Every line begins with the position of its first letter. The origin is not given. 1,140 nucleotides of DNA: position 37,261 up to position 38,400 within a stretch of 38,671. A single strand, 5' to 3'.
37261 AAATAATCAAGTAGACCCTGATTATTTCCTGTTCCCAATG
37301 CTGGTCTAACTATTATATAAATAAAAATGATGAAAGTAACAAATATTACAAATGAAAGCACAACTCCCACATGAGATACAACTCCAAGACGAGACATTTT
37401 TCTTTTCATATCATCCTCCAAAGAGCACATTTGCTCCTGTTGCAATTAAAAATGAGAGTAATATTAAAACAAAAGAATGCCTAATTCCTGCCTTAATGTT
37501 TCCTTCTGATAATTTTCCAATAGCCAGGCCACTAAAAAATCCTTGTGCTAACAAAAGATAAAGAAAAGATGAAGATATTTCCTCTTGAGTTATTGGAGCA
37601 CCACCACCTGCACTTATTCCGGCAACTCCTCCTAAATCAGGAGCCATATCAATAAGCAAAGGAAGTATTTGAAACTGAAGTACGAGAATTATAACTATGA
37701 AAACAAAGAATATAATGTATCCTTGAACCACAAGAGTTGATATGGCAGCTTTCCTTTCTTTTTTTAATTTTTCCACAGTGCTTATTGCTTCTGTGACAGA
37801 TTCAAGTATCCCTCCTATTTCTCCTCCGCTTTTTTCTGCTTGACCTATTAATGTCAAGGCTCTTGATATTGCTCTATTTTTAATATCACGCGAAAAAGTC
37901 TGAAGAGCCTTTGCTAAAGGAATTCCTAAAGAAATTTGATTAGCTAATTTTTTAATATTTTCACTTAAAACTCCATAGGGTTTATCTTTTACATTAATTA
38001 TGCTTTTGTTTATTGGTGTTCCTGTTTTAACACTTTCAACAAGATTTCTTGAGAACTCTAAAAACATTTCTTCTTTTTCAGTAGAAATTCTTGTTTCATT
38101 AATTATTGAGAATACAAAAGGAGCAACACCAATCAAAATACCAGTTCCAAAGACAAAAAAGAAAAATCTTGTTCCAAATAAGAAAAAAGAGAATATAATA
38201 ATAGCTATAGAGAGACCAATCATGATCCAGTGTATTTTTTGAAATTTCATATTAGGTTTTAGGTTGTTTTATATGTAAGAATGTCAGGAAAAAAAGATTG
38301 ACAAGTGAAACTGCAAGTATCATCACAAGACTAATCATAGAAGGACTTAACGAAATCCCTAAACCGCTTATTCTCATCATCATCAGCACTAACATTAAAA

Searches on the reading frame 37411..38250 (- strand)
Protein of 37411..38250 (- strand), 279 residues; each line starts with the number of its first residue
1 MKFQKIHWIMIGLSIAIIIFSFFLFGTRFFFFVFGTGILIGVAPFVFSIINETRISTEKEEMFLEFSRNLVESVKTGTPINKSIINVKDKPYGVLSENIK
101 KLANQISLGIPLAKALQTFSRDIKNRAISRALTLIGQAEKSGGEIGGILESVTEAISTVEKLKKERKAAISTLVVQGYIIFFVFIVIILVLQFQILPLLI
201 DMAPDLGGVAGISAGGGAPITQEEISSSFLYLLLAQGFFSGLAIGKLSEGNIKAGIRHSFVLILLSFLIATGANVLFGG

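Call 63: search_protein_families(library=pfam, proteins=[window:37411-38250:-], max_evalue=0.01)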
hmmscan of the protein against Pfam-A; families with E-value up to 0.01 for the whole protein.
window:37411-38250:- (279 aa): 1 family
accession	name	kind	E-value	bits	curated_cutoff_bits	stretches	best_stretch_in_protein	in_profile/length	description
PF00482.28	T2SSF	-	1.8e-15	57.5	25.2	1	66-191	1-123/125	Type II secretion system (T2SS), protein F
